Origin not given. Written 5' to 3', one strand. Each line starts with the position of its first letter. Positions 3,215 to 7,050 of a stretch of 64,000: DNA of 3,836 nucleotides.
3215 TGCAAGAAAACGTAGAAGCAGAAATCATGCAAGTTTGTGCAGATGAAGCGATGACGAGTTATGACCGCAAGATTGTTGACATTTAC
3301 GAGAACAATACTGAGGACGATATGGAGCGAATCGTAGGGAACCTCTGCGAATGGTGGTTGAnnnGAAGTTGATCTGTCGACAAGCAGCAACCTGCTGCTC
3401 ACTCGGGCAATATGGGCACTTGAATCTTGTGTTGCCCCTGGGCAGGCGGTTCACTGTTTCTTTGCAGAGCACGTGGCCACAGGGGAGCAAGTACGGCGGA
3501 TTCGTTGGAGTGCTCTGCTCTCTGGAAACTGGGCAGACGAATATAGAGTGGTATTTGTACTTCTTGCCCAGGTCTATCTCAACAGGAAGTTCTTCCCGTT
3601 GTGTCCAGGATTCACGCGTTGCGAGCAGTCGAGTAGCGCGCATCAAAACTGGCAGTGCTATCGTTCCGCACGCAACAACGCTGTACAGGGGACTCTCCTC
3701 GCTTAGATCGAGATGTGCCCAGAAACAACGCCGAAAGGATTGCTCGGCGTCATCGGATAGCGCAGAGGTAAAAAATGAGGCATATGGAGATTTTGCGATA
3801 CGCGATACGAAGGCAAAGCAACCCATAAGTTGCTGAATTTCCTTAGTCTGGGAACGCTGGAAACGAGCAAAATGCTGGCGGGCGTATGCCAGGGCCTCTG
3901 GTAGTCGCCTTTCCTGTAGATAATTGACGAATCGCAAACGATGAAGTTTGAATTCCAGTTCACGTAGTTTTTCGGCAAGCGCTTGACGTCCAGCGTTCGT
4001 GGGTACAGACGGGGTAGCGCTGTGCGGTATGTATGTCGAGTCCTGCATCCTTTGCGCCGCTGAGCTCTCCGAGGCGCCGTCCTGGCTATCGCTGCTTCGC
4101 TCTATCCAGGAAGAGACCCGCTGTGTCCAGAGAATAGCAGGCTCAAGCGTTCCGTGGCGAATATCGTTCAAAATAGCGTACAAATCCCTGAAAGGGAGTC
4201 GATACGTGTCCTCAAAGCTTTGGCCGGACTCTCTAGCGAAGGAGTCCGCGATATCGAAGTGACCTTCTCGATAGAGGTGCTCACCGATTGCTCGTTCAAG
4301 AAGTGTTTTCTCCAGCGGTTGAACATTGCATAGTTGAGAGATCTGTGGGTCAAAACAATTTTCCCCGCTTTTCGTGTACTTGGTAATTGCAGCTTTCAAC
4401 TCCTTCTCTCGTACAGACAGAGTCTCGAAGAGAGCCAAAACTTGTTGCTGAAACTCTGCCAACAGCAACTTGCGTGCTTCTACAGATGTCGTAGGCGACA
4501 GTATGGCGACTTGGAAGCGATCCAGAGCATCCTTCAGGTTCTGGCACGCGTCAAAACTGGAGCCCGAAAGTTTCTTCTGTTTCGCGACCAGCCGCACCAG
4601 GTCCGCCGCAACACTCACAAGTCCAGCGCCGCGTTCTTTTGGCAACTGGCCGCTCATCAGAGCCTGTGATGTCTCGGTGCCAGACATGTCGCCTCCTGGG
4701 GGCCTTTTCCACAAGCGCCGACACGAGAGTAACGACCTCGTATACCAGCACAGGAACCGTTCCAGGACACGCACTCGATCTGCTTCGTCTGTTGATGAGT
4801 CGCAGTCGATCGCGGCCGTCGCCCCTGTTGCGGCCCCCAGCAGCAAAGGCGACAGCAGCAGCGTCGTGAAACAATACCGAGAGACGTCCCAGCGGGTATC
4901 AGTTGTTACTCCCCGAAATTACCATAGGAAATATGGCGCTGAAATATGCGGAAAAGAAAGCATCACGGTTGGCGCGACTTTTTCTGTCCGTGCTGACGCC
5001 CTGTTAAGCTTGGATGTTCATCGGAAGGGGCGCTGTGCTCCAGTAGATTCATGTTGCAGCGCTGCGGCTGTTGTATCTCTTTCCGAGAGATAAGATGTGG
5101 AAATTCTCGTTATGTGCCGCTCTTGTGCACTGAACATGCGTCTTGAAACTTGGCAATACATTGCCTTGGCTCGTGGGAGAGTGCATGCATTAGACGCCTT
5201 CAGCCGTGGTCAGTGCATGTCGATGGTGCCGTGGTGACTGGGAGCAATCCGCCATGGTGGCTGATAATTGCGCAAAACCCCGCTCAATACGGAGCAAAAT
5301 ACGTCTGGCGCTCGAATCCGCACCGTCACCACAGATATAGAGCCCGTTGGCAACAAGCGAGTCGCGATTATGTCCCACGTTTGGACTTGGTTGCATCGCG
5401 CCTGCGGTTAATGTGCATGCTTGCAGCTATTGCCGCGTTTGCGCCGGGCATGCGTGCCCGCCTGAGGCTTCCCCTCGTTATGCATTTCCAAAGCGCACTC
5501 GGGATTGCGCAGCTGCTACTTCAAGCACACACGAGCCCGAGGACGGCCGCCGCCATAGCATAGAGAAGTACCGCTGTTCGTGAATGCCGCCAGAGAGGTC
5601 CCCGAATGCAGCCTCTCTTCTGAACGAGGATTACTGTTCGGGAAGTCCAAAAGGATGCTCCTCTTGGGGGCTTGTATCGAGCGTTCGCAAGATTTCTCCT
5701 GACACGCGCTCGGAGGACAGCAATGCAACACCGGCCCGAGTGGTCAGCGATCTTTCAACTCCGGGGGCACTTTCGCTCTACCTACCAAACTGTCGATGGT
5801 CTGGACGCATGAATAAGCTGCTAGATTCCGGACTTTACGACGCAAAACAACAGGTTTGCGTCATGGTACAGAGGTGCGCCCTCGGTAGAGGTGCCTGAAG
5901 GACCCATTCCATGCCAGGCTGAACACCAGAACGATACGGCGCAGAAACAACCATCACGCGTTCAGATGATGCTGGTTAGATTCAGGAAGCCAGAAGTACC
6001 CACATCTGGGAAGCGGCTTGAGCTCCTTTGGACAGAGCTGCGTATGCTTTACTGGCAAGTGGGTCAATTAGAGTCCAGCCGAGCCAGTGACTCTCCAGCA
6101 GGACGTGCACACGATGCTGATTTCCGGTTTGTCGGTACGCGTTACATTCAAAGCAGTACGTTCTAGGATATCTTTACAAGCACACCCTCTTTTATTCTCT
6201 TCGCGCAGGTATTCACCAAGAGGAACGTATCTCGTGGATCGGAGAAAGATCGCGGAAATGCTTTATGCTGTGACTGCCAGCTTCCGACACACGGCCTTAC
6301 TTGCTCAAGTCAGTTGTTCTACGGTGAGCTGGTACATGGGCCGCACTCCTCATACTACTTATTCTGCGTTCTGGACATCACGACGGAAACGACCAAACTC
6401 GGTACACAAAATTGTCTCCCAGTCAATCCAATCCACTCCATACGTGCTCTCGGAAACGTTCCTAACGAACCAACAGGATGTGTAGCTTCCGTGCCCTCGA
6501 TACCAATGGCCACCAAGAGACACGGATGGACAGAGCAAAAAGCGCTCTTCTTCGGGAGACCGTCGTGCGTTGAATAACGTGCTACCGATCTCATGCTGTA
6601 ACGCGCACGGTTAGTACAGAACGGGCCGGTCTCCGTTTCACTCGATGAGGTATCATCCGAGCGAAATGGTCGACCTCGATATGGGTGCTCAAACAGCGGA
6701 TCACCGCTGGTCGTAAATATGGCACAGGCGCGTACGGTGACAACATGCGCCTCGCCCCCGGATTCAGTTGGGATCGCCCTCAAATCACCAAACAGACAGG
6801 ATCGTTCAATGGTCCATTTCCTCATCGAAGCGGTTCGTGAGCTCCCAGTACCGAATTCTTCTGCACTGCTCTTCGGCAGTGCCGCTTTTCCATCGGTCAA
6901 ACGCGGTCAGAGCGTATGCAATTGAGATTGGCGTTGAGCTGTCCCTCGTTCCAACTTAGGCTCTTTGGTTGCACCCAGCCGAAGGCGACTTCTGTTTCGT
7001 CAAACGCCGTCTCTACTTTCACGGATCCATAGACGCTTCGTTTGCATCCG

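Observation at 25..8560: A 2.4 kb near-perfect inverted repeat brackets a 3.7 kb segment carrying the AK6 and RMD5-like genes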

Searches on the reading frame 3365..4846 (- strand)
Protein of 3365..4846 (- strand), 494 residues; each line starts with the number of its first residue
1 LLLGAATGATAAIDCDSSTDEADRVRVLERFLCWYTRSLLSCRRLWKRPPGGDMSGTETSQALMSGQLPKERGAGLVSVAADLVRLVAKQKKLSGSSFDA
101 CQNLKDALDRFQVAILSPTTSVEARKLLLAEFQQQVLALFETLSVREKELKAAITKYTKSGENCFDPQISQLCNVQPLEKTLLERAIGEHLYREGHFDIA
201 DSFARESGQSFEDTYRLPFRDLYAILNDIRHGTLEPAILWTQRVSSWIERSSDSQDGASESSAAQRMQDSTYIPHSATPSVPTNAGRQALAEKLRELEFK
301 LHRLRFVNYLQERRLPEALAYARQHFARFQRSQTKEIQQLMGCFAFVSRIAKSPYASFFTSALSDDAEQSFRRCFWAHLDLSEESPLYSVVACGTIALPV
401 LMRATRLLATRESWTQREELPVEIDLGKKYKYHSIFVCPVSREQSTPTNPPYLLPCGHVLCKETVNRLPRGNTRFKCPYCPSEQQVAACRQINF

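Call 8: search_protein_families(library=pfam, proteins=[window:3365-4846:-])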
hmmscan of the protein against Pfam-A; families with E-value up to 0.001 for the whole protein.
window:3365-4846:- (494 aa): 4 families
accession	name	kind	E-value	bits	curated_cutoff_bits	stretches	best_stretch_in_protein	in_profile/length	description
PF10607.14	CTLH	-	3.7e-26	92.4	26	1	219-401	2-145/146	CTLH/CRA C-terminal to LisH motif domain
PF13445.12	zf-RING_UBOX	-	5e-08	33.3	25.2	1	438-478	1-39/39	RING-type zinc-finger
PF14634.12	zf-RING_5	-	1.9e-05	25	27.9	1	438-480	2-41/43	zinc-RING finger domain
PF13639.12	zf-RING_2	-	0.00037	21.1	27.3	1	438-480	3-43/44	Ring finger domain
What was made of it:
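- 3362..4687 (-): RMD5/GID2-type CTLH-RING E3 ligase gene (441 aa; BAM80045.1). It is convergent with AK6, and the two 3' ends overlap by 11 nt. Pfam CTLH 3.7e-26 and zf-RING_UBOX 5e-08 (call 8).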

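Call 49: find_homologous_proteins(query=window:3365-4687:-, max_evalue=1e-20)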
Query window:3365-4687:- (441 aa): 861 proteins with E <= 1e-20 among 8000 candidates; the best 120 are listed.
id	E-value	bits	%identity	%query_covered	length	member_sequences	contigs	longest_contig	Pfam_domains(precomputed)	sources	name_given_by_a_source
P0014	2.7e-292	987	100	100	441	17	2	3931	PF14634.13,PF13445.13,PF10607.15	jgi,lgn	-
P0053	8.9e-180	616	63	100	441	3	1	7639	PF14634.13,PF13445.13,PF10607.15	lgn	-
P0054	5.2e-164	565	59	100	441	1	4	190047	PF14634.13,PF13445.13,PF10607.15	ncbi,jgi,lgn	jgi:hypothetical protein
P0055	4.8e-102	360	63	45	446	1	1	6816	PF13445.13,PF10607.15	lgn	-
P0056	2.3e-99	352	49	80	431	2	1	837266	PF13445.13,PF10607.15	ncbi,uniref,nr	ncbi:hypothetical protein CDCA_CDCA01G0221 [Cyanidium caldarium]|uniref:Uncharacterized protein n=1 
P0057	8.6e-76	274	39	83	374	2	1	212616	PF13445.13,PF10607.15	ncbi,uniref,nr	ncbi:hypothetical protein GpartN1_g5115.t1 [Galdieria partita]|uniref:Uncharacterized protein n=1 Ta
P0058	6.7e-72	261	35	94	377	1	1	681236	PF13445.13,PF10607.15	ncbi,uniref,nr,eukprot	ncbi:CTLH/CRA C-terminal to lish motif domain-domain-containing protein [Lobosporangium transversale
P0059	1.7e-71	260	35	90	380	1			PF13445.13,PF10607.15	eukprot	eukprot:jgi/Galph1/3238/GphlegSOOS_G1939.1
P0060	1.8e-71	260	38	79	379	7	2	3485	PF13445.13,PF10607.15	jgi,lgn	-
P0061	3.4e-70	256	36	95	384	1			PF13445.13,PF10607.15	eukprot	eukprot:Nk52_evm89s1737 gene=Nk52_evmTU89s1737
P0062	2.1e-69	253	35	95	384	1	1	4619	PF13445.13,PF10607.15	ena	-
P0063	1.3e-68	250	35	93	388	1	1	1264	PF13445.13,PF10607.15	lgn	-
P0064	4.1e-68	249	34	92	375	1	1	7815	PF13445.13,PF10607.15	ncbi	ncbi:hypothetical protein BGZ76_002134, partial [Entomortierella beljakovae]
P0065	4.2e-67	245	35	93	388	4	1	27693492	PF13445.13,PF10607.15,PF15227.13,PF13639.13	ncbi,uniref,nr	ncbi:protein RMD5 homolog [Nymphaea colorata]|uniref:protein RMD5 homolog n=1 Tax=Nymphaea colorata 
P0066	5.0e-67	245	38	83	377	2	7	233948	PF13445.13,PF10607.15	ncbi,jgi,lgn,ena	-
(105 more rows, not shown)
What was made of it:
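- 3362..4687 (-): Named homologues are RMD5 / GID complex subunit 2 proteins (call 49).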

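Call 50: find_encoding_contigs(protein=P0054, flank=10000, max_places=3)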
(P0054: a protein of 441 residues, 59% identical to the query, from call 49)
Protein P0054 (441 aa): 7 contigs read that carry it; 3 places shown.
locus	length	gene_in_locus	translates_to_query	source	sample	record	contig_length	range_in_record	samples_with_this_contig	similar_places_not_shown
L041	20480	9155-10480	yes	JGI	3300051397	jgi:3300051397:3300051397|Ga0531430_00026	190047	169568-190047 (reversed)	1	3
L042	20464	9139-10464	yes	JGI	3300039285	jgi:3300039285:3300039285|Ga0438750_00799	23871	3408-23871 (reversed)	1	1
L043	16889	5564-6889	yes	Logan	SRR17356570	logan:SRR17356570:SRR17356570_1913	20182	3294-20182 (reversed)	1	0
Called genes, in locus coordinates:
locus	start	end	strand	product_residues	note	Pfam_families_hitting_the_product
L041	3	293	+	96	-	?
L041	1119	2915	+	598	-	PF02518:HATPase_c (weak), PF13589:HATPase_c_3, PF01119:DNA_mis_repair, PF08676:MutL_C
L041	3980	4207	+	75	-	-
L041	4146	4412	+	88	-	-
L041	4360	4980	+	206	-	PF07386:DUF1499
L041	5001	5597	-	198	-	-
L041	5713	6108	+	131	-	-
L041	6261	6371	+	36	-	-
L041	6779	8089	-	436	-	PF05686:Glyco_transf_90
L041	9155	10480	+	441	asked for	PF10607:CTLH, PF13445:zf-RING_UBOX, PF14634:zf-RING_5 (weak)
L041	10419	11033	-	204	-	PF13238:AAA_18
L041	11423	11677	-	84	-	-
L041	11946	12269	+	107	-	-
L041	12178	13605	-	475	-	PF00365:PFK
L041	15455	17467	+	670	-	-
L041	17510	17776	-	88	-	-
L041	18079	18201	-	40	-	-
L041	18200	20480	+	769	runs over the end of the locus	PF00004:AAA, PF07728:AAA_5 (weak), PF17862:AAA_lid_3, PF01434:Peptidase_M41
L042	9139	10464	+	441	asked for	PF10607:CTLH, PF13445:zf-RING_UBOX, PF14634:zf-RING_5 (weak)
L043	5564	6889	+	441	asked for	PF10607:CTLH, PF13445:zf-RING_UBOX, PF14634:zf-RING_5 (weak)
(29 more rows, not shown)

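Call 51: find_encoding_contigs(protein=P0053, flank=10000, max_places=2)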
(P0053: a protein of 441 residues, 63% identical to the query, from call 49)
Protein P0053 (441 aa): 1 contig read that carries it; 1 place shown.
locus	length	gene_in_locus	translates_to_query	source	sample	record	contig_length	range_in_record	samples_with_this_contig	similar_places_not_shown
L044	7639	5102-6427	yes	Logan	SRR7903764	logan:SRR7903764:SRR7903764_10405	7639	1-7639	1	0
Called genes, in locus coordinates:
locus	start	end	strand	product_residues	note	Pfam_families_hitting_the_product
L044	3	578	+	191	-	?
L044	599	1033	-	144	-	-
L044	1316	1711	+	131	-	-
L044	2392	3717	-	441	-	PF05686:Glyco_transf_90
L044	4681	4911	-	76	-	-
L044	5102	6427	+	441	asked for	PF10607:CTLH, PF13445:zf-RING_UBOX, PF14634:zf-RING_5 (faint)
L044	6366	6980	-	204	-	PF13238:AAA_18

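Call 52: find_encoding_contigs(protein=P0056, flank=10000, max_places=2)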
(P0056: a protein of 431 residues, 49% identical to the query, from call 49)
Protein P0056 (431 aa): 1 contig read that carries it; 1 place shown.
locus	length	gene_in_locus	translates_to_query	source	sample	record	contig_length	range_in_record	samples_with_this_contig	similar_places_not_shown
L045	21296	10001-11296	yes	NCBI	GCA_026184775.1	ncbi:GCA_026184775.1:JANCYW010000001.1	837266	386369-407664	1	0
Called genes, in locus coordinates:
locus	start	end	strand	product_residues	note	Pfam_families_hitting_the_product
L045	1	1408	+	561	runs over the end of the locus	PF05879:RHD3_GTPase, PF20428:Sey1_3HB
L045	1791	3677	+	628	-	PF02518:HATPase_c (weak), PF13589:HATPase_c_3, PF01119:DNA_mis_repair, PF08676:MutL_C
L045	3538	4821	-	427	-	PF04488:Gly_transf_sug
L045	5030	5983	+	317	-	PF04488:Gly_transf_sug (faint)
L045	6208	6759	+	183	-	PF07386:DUF1499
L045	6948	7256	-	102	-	-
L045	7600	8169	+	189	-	-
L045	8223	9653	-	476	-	PF05686:Glyco_transf_90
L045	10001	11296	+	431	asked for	PF10607:CTLH, PF13445:zf-RING_UBOX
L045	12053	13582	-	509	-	PF00365:PFK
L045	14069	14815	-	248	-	PF02469:Fasciclin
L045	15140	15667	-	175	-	PF02469:Fasciclin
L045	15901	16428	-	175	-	PF02469:Fasciclin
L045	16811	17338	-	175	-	PF02469:Fasciclin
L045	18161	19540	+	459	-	PF05697:Trigger_N, PF00254:FKBP_C (weak), PF05698:Trigger_C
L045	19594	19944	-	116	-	PF09791:Oxidored-like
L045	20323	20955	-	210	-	PF11539:DUF3228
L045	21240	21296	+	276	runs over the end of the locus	PF03807:F420_oxidored, PF14748:P5CR_dimer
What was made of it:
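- The 10D arrangement is the ancestral one (calls 50-52), so the other arrangement would be derived.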

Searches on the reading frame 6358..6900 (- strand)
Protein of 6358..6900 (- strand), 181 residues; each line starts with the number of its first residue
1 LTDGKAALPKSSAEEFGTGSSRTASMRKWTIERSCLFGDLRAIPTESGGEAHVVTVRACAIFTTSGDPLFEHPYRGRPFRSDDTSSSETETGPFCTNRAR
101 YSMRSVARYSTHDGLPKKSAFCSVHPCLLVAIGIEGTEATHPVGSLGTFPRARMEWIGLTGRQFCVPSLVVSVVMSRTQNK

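Call 8: search_protein_families(library=pfam, proteins=[window:6358-6900:-])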
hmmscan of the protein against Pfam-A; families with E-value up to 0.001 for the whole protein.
window:6358-6900:- (181 aa): 0 families

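Call 40: search_protein_families(library=pfam, proteins=[window:6358-6900:-], max_evalue=0.1)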
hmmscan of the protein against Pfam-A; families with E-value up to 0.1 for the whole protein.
window:6358-6900:- (181 aa): 0 families

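Call 47: search_protein_representatives(protein=window:6358-6900:-)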
Query: 181 residues. Proteins with E-value up to 0.001 (for the whole library): 9; up to 1e-10: 1; up to 1e-30: 1. The best 9 are listed.
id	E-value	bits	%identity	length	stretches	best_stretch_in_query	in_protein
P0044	4.2e-81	287.1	97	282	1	1-133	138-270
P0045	2.9e-10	56.3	35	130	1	47-148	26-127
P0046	2.4e-09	53.4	31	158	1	23-151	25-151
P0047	4.2e-08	49.3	36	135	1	51-134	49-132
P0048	5.6e-08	48.9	34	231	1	71-173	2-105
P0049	1.1e-06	44.6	38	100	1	56-129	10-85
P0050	3.3e-06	43.1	43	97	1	53-122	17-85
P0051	3.7e-06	43.0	36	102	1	32-129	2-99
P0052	1.7e-04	37.6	48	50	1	114-157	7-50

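Call 55: list_cluster_members(proteins=[P0044, P0045, P0046, P0047, P0048, P0049, P0050, P0051, P0052])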
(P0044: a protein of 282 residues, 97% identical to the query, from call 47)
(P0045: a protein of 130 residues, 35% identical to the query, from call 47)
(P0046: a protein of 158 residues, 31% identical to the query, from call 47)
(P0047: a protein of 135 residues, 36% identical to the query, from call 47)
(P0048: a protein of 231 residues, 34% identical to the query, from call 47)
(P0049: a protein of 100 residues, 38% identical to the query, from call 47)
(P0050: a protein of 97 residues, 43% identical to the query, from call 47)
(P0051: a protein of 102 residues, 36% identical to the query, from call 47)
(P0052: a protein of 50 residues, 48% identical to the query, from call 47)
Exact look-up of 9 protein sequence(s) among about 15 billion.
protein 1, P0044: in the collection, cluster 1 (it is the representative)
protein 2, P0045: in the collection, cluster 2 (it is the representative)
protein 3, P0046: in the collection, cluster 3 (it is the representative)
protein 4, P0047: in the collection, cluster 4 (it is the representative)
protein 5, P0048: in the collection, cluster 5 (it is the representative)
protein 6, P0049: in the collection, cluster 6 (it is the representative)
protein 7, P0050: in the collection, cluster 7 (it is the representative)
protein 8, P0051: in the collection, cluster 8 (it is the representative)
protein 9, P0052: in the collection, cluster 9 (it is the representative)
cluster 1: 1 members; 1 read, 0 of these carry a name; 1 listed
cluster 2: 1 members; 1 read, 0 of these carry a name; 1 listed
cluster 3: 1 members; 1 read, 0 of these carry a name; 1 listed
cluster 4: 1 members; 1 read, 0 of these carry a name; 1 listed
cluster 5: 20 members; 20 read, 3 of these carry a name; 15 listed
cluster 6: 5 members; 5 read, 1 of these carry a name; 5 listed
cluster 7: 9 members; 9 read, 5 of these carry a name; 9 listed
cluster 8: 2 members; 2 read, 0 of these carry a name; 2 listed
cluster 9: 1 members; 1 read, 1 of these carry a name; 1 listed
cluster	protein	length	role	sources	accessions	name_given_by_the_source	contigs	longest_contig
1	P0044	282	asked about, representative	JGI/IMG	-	-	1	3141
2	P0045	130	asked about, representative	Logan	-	-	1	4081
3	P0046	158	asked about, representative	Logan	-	-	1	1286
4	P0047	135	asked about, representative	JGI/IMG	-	-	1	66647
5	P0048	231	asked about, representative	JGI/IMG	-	-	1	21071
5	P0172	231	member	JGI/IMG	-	hypothetical protein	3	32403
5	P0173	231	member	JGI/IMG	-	hypothetical protein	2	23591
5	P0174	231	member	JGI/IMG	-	hypothetical protein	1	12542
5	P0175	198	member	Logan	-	-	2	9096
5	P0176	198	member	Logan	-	-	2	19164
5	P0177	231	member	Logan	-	-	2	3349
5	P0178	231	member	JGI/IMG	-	-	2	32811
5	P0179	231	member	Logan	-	-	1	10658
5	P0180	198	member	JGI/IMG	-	-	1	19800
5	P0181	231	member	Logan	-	-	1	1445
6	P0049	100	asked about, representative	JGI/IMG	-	-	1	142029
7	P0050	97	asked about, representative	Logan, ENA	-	-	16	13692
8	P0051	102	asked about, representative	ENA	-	-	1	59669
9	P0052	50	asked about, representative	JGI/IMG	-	hypothetical protein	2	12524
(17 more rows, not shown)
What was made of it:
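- All are unnamed metagenome ORFs (calls 47, 55).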

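Call 56: find_encoding_contigs(protein=P0048, flank=6000, max_places=2)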
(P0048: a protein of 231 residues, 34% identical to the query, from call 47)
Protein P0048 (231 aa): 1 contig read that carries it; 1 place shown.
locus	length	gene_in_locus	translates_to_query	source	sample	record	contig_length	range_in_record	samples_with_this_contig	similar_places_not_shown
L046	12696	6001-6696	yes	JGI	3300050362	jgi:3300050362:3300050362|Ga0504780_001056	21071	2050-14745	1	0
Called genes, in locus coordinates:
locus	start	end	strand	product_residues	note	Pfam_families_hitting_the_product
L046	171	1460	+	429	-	PF08449:UAA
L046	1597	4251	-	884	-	-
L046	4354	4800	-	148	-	-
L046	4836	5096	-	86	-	-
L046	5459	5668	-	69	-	-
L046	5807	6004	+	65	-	-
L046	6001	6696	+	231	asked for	-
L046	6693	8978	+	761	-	PF00142:Fer4_NifH (faint), PF02374:ArsA_ATPase, PF10609:ParA (faint), PF02374:ArsA_ATPase, PF13614:AAA_31, PF01656:CbiA, PF02374:ArsA_ATPase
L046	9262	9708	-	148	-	-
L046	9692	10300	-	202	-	PF00475:IGPD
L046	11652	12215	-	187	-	PF04536:TPM_phosphatase (weak)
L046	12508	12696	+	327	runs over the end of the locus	PF00249:Myb_DNA-binding, PF13921:Myb_DNA-bind_6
